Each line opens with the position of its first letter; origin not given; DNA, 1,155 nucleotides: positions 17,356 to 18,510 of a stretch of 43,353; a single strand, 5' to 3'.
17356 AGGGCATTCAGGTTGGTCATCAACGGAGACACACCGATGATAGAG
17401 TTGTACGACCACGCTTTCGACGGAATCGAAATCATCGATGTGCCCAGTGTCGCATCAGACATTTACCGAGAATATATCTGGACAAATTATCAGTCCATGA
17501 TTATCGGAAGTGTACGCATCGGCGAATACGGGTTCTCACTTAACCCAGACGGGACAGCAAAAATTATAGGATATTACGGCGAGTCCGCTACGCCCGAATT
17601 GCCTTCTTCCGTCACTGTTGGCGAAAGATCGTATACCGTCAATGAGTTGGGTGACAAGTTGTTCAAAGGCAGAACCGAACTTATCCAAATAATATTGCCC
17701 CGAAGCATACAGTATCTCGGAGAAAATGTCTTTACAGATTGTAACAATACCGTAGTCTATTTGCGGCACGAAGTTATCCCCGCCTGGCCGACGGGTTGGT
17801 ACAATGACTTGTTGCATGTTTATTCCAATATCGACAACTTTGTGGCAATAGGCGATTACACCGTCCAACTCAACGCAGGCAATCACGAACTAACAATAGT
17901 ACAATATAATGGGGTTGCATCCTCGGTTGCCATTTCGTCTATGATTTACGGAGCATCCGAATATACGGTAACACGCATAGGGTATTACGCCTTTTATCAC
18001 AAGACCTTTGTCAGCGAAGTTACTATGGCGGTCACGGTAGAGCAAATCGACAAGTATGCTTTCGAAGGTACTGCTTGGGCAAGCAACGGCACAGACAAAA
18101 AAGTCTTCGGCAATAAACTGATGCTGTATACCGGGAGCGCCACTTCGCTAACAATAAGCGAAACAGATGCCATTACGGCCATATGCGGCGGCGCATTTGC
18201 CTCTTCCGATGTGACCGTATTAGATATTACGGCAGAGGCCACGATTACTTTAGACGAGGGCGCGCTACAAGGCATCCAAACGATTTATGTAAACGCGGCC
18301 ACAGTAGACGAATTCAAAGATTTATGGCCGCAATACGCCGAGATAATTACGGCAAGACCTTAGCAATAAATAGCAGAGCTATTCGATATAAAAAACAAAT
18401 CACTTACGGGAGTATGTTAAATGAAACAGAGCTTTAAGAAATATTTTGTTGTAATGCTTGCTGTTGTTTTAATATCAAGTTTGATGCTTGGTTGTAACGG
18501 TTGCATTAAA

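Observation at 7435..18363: The giant ORF looks like an in-frame concatenation of whole BspA-type units, because its own C-terminal tail motif recurs internally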

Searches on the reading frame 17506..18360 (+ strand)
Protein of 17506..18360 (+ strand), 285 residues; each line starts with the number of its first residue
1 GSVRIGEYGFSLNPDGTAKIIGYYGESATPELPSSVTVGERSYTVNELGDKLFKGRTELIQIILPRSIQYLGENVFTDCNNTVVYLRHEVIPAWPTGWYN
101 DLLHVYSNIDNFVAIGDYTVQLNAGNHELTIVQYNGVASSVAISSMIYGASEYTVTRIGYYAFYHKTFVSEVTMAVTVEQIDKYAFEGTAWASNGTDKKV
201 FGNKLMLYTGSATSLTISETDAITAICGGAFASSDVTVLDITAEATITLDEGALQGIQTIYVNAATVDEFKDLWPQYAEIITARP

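Call 11: find_homologous_proteins(query=window:17506-18360:+, max_evalue=0.001)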
Query window:17506-18360:+ (285 aa): 2 proteins with E <= 0.001 among 895 candidates.
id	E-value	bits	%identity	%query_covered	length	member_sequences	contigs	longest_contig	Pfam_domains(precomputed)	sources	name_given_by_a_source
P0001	1.0e-4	40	23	70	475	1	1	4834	PF13306.13,PF13855.13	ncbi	-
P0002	2.1e-4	39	27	41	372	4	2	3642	PF13306.13,PF13855.13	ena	-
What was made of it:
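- A search of 5.8 billion proteins with the last cassette found only two weak hits, 23-27% identical at E about 1e-4 (call 11).
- Tried and rejected: find_homologous_proteins with the last cassette gave only 2 weak hits (call 11), so close stand-alone relatives could not be sampled that way.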

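Call 17: search_solved_structures(query=window:17518-18360:+, max_evalue=1, show_alignments=2)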
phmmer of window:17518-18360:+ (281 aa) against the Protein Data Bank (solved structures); distinct sequences matched with E-value up to 1: 9.
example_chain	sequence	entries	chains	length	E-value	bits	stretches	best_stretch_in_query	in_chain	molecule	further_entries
4fs7_A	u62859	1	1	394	5.1e-12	49.1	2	19-78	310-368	Uncharacterized protein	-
4gt6_A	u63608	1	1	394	1.5e-11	47.5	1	2-77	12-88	Cell surface protein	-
6mlx_A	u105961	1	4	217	5.3e-10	42.5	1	4-77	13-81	Leucine-rich repeat protein TpLRR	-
4cp6_A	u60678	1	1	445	0.0018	21.1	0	36-73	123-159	CHOLINE BINDING PROTEIN PCPA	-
4fdw_A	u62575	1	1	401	0.087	15.6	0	39-86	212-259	leucine rich hypothetical protein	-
4fd0_A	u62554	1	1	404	0.15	14.8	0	42-78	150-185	Leucine rich hypothetical protein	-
3sb4_A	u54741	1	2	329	0.17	14.6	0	37-82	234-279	Hypothetical leucine rich repeat protein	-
7y48_B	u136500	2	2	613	0.24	14.1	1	31-115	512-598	ATP-binding cassette sub-family B member 10, mitochondrial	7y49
6smf_A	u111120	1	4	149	0.43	13.3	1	113-161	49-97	3-dehydroquinate dehydratase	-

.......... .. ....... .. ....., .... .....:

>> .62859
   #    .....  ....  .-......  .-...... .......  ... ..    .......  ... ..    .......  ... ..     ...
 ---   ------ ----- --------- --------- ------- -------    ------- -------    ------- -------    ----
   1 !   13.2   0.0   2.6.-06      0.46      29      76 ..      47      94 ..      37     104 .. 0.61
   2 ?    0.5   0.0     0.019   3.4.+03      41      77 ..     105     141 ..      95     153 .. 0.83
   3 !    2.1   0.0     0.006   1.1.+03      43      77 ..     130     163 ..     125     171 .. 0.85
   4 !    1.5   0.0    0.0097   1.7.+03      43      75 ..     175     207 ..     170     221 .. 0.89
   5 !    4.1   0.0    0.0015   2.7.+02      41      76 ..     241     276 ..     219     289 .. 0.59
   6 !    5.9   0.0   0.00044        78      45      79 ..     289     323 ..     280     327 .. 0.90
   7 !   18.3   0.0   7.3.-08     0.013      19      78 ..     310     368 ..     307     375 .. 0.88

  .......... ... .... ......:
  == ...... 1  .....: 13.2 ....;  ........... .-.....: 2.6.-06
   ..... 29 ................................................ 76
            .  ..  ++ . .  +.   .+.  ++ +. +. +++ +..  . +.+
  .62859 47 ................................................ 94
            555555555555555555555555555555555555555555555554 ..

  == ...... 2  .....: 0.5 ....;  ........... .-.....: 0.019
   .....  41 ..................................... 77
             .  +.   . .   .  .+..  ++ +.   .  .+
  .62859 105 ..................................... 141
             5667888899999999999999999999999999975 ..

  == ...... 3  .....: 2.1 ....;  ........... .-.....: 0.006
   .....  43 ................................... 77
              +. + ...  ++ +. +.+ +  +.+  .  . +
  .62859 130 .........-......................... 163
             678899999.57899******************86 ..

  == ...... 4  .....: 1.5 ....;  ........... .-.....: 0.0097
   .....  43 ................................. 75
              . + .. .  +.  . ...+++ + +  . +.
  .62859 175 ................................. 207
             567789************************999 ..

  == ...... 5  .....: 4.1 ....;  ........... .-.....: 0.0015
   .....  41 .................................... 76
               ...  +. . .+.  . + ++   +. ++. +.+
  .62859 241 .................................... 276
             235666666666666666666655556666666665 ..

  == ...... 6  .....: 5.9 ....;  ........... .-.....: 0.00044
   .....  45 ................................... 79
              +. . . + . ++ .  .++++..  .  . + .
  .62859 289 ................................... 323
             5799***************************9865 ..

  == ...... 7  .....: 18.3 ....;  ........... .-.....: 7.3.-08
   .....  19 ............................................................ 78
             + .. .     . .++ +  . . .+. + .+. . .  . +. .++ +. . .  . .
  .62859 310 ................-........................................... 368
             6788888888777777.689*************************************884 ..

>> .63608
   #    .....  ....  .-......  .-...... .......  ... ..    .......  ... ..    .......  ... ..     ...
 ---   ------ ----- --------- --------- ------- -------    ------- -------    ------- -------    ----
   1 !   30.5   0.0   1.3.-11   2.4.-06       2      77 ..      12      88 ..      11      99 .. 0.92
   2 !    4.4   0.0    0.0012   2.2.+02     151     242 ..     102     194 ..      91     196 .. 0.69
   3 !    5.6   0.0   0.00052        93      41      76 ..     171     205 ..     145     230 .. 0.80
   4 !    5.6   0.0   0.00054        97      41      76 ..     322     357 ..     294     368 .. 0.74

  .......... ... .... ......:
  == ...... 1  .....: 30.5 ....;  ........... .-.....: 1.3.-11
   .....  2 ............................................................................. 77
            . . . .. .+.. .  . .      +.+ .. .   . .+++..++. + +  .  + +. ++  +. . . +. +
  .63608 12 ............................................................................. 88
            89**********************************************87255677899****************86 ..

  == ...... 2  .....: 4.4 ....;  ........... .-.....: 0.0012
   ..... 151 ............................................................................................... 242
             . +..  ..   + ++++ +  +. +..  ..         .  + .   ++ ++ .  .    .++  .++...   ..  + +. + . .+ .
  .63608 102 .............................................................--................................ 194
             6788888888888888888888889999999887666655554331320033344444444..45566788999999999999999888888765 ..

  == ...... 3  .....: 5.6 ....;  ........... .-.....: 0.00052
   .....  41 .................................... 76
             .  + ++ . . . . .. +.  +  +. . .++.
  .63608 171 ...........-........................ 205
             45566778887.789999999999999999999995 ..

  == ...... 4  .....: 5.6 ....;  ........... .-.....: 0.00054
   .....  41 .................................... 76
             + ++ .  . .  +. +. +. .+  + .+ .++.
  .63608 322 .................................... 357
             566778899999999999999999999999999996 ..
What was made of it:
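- Closest known: BspA-type / TpLRR-class leucine-rich repeat surface proteins. Same: Same N-terminal hairpin as 4gt6 (call 17).
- The hairpin after each tail resembles the N-terminus of the stand-alone protein 4gt6 (call 17).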

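Call 28: predict_structure(alignment_id=A2)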
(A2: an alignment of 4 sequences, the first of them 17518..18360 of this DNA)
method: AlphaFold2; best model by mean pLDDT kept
length: 281 residues; sequences in the alignment: 4
mean_pLDDT: 89.6   pTM: 0.83
mean pLDDT of the five models: 89.6, 88.9, 83.6, 82.8, 82.3
residues with pLDDT >= 90: 177; 70-90: 94; 50-70: 8; < 50: 2
segments of 3 or more residues with pLDDT < 50: none
pLDDT, mean of each block of 10 residues (from residue 1): 89 95 91 95 92 88 90 85 85 59 88 91 91 93 91 93 92 90 90 88 92 91 91 90 88 94 92 95 80
secondary structure, 60 per line:
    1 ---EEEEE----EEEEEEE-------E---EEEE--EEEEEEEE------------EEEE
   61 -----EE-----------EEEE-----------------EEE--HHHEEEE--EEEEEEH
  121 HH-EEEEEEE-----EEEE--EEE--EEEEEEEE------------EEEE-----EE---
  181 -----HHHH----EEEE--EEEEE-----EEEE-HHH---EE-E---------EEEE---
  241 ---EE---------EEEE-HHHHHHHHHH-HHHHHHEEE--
elements in order: E4-8 E13-19 E31-34 E37-44 E57-60 E79-82 E100-102 E108-111 E114-119 E124-130 E136-139 E142-144 E147-154 E167-170 H186-189 E194-197 E200-204 E210-213 E234-237 E255-258 H260-269 H271-276 E277-279
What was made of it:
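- Tail as cap: the terminal model has pLDDT 89.6 and shows helix-helix-strand at the tail (call 28).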

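Call 36: fold_search(model_id=the predicted structure, library=pdb)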
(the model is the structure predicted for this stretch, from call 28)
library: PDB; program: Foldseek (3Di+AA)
matches with E <= 10: 119; with E <= 0.001: 15
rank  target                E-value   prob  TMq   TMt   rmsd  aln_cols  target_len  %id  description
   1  4gt6                  2.8e-08  1.00  0.30  0.24  13.6       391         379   16  Crystal structure of a leucine rich cell surface protein (FAEPRAA2165_01021) from Faecalibacterium prausnitzii A2-165 at (released 2012-09-26)
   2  4fd0                  3.3e-06  1.00  0.23  0.18  14.4       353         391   15  Crystal structure of a putative cell surface protein (BACCAC_03700) from Bacteroides caccae ATCC 43185 at 2.07 A resolut (released 2012-07-25)
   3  4oju_D                3.1e-05  1.00  0.30  0.58   5.4       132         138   26  Crystal structure of a leucine-rich repeat protein (BACCAP_00569) from Bacteroides capillosus ATCC 29799 at 2.00 A res (released 2014-06-18)
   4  4cp6                  4.2e-05  1.00  0.30  0.23  12.8       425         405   12  The Crystal structure of Pneumococcal vaccine antigen PcpA (released 2015-02-25)
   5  4oju_B                4.4e-05  1.00  0.28  0.53   9.2       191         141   18  Crystal structure of a leucine-rich repeat protein (BACCAP_00569) from Bacteroides capillosus ATCC 29799 at 2.00 A res (released 2014-06-18)
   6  4fdw                  5.7e-05  1.00  0.24  0.18  15.1       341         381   15  Crystal structure of a putative cell surface protein (BACOVA_01565) from Bacteroides ovatus ATCC 8483 at 2.05 A resoluti (released 2012-07-25)
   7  6mlx_C                8.7e-05  1.00  0.26  0.34  12.2       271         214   17  Crystal structure of T. pallidum Leucine Rich Repeat protein (TpLRR) (released 2019-07-17)
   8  4oju_A                9.6e-05  1.00  0.27  0.52   9.6       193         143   18  Crystal structure of a leucine-rich repeat protein (BACCAP_00569) from Bacteroides capillosus ATCC 29799 at 2.00 A res (released 2014-06-18)
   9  6mlx_A                1.0e-04  1.00  0.26  0.34  12.0       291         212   12  Crystal structure of T. pallidum Leucine Rich Repeat protein (TpLRR) (released 2019-07-17)
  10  4h09_A                2.1e-04  1.00  0.27  0.22  12.2       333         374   12  Crystal structure of a leucine-rich repeat protein (EUBVEN_01088) from Eubacterium ventriosum ATCC 27560 at 2.50 A res (released 2012-10-10)
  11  4h09_E                2.4e-04  1.00  0.29  0.23  12.4       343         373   12  Crystal structure of a leucine-rich repeat protein (EUBVEN_01088) from Eubacterium ventriosum ATCC 27560 at 2.50 A res (released 2012-10-10)
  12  4fs7                  2.6e-04  1.00  0.27  0.21  12.0       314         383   12  Crystal structure of a leucine-rich repeat protein (BACOVA_04585) from Bacteroides ovatus ATCC 8483 at 1.19 A resolution (released 2012-09-19)
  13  4h09_D                3.7e-04  0.99  0.29  0.23  12.1       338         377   12  Crystal structure of a leucine-rich repeat protein (EUBVEN_01088) from Eubacterium ventriosum ATCC 27560 at 2.50 A res (released 2012-10-10)
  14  6mlx_B                4.3e-04  1.00  0.27  0.35  12.0       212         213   15  Crystal structure of T. pallidum Leucine Rich Repeat protein (TpLRR) (released 2019-07-17)
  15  4h09_C                4.8e-04  0.99  0.28  0.22  12.4       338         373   12  Crystal structure of a leucine-rich repeat protein (EUBVEN_01088) from Eubacterium ventriosum ATCC 27560 at 2.50 A res (released 2012-10-10)
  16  4h09_B                1.2e-03  0.98  0.27  0.22  12.2       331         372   12  Crystal structure of a leucine-rich repeat protein (EUBVEN_01088) from Eubacterium ventriosum ATCC 27560 at 2.50 A res (released 2012-10-10)
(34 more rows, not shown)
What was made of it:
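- On BspA-type LRR proteins (Pfam LRR_5 / TpLRR class): Foldseek hits: 4gt6 at E 2.8e-8, 4fd0 at 3.3e-6, 4oju at 3.1e-5 (TM 0.58 on the target), then 4cp6, 4fdw, 6mlx, 4h09 and 4fs7 (call 36).
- Closest known: BspA-type / TpLRR-class leucine-rich repeat surface proteins. Same: Same fold by Foldseek (call 36).
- Fold family: Foldseek finds BspA-type structures 4gt6 (E 2.8e-8), 4fd0, 4oju, 4cp6, 4fdw, 6mlx, 4h09 and 4fs7 (call 36).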
